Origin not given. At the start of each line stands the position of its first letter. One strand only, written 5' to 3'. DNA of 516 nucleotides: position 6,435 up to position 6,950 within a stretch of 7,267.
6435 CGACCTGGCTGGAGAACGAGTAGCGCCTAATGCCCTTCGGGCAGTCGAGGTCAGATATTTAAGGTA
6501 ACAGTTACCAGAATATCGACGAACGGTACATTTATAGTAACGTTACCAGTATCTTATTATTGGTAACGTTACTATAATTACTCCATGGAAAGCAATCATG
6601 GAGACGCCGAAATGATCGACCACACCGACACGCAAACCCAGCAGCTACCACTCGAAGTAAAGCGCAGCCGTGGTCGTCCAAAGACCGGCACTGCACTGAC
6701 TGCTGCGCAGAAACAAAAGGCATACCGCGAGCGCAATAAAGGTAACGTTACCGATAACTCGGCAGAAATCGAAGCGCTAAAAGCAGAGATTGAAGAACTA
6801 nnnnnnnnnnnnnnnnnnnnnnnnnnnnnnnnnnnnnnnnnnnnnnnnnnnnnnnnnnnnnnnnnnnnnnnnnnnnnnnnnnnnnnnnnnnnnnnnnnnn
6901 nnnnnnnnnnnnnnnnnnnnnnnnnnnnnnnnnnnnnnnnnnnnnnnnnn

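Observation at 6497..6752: Array of ACGT-core palindromes paired with a phage-encoded bZIP-like protein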

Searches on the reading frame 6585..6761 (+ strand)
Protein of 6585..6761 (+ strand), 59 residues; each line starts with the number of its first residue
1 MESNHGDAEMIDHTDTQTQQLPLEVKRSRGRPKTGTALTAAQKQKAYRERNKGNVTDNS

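Call 17: search_protein_families(library=pfam, proteins=[window:6585-6760:+], max_evalue=1)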
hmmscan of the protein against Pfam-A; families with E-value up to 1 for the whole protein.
window:6585-6760:+ (58 aa): 0 families

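Call 71: find_homologous_proteins(query=A4, max_evalue=0.01)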
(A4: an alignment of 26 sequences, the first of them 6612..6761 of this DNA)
Query A4 (26 sequences) (50 aa, profile of the alignment): 1188 proteins with E <= 0.01 among 8000 candidates; the best 120 are listed.
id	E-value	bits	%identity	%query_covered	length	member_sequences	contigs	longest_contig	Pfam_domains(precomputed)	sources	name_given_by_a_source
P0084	6.7e-36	142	73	86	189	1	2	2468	-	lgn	-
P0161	5.8e-28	116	73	100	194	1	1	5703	-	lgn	-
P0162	5.3e-26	110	63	86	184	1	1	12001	-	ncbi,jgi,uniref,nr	ncbi:hypothetical protein B6N17_001715 [Stutzerimonas stutzeri]|jgi:small-conductance mechanosensiti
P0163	1.4e-25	108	75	100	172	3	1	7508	-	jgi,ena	-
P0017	1.5e-25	108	71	82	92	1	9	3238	-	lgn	-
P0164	1.7e-25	108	58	100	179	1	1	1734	-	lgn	-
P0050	3.1e-25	107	59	98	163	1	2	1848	-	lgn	-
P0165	1.4e-24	105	65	86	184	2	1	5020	-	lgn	-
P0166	2.0e-24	104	61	86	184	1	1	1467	-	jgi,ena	-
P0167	7.4e-24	103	63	90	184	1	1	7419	-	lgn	-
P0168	8.0e-24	102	59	98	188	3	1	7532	-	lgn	-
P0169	1.6e-22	98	57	100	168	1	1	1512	-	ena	-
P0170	1.9e-22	98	60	88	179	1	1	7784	-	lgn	-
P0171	3.1e-22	97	61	98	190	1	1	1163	-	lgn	-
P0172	4.4e-22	97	62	88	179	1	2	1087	-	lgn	-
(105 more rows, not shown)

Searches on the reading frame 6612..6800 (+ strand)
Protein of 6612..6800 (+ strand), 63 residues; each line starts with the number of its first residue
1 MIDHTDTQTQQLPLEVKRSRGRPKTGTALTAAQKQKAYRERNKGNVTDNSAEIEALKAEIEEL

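Call 96: search_dna_similar(query=window:6612-6800:+, collection=plasmids, mode=protein, max_evalue=0.001, max_rows=15)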
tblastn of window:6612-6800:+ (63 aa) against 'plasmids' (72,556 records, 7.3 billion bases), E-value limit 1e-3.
Records with a match: 17; places in all: 18; records where one place covers at least 80% of the query: 0.
Best place of each record, by identity: 60-80% 2; <60% 15.
By first word of the organism name: Aeromonas 11; Pseudomonas 6.
By predicted mobility (MOB-suite, as given by PLSDB): non-mobilizable 14; mobilizable 3.
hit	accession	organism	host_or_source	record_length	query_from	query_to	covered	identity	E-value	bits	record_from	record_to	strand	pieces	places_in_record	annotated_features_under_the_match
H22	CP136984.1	Pseudomonas aeruginosa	Homo sapiens,Wound/Abscess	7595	1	45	71%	58.7%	1e-5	47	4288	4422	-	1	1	hypothetical protein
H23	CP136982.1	Pseudomonas aeruginosa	Homo sapiens,Wound/Abscess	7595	1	45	71%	58.7%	1e-5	47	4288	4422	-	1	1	hypothetical protein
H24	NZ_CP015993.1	Pseudomonas sp. TCU-HL1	single cell,soil sample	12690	1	44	70%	59.6%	4e-7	51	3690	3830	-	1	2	hypothetical protein (x2)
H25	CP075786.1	Pseudomonas aeruginosa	Homo sapiens,Cell culture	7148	1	39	62%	65.0%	2e-6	49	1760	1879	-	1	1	hypothetical protein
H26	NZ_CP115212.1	Pseudomonas aeruginosa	Homo sapiens,culture samples from human ...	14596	1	39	62%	65.0%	2e-6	49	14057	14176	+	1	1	hypothetical protein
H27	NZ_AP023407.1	Aeromonas hydrophila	-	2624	1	47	75%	52.1%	3e-4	43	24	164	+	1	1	none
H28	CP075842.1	Pseudomonas aeruginosa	Homo sapiens,Cell culture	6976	1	43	68%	56.8%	9e-6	47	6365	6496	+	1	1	hypothetical protein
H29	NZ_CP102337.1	Aeromonas caviae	-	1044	1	45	71%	53.3%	2e-5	46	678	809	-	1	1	hypothetical protein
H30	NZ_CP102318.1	Aeromonas caviae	culture,river water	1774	1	45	71%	53.3%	2e-5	46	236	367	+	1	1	hypothetical protein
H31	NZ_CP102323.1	Aeromonas caviae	culture,river water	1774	1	45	71%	53.3%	2e-5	46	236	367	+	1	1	hypothetical protein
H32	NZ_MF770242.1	Aeromonas sobria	Salvelinus fontinalis,Cell ...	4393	1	45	71%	53.3%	3e-5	46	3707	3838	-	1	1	hypothetical protein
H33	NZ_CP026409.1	Aeromonas sp. ASNIH2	-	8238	1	45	71%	48.9%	3e-4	43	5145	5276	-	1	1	none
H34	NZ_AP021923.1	Aeromonas sp. WP2-W18-CRE-05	-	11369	1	45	71%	48.9%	6e-4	42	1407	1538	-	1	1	hypothetical protein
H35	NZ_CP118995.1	Aeromonas media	Homo sapiens,cell culture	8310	1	45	71%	48.9%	7e-4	42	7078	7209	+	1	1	none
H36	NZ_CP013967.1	Aeromonas hydrophila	fish,cell culture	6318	1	45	71%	48.9%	8e-4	42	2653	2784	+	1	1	hypothetical protein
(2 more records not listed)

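Call 98: get_annotated_region(hit=H32, flank=4400)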
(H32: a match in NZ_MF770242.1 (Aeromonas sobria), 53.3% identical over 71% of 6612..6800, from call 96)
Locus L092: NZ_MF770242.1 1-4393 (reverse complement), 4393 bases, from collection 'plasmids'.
description: Aeromonas sobria strain TM18 plasmid pTM18-3, complete sequence
organism: Aeromonas sobria (NCBI taxid 646)
taxonomy: Bacteria; Pseudomonadota; Gammaproteobacteria; Aeromonadales; Aeromonadaceae; Aeromonas; Aeromonas sobria
host: -; source: Salvelinus fontinalis,Cell culture,intestine; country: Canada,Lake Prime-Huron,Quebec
typing (MOB-suite, as given by PLSDB): non-mobilizable
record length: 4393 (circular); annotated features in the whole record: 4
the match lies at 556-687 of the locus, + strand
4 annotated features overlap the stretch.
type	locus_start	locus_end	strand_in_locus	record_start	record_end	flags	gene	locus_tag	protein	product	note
CDS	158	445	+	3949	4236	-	-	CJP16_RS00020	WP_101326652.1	mobilization protein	-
CDS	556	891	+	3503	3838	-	-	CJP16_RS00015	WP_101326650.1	hypothetical protein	-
CDS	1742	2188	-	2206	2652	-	-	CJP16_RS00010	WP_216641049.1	hypothetical protein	-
CDS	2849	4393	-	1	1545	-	mobQ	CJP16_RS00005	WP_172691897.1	MobQ family relaxase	-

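Call 99: get_annotated_region(hit=H30, flank=1800)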
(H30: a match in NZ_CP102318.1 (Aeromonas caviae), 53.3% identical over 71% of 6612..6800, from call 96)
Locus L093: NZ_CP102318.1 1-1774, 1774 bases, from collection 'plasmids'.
description: Aeromonas caviae strain BC01 plasmid p3, complete sequence
organism: Aeromonas caviae (NCBI taxid 648)
taxonomy: Bacteria; Pseudomonadota; Gammaproteobacteria; Aeromonadales; Aeromonadaceae; Aeromonas; Aeromonas caviae
host: -; source: culture,river water; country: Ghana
typing (MOB-suite, as given by PLSDB): non-mobilizable
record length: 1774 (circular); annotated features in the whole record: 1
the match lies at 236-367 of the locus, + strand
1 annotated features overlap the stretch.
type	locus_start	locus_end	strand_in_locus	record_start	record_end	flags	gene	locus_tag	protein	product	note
CDS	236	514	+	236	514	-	-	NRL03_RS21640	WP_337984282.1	hypothetical protein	-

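Call 103: search_protein_families(library=pfam, proteins=[L093:236-511:+, L092:556-888:+], max_evalue=1)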
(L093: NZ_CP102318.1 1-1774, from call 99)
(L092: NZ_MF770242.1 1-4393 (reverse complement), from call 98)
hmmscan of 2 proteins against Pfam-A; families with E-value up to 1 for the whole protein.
L093:236-511:+ (92 aa): 0 families

L092:556-888:+ (111 aa): 0 families
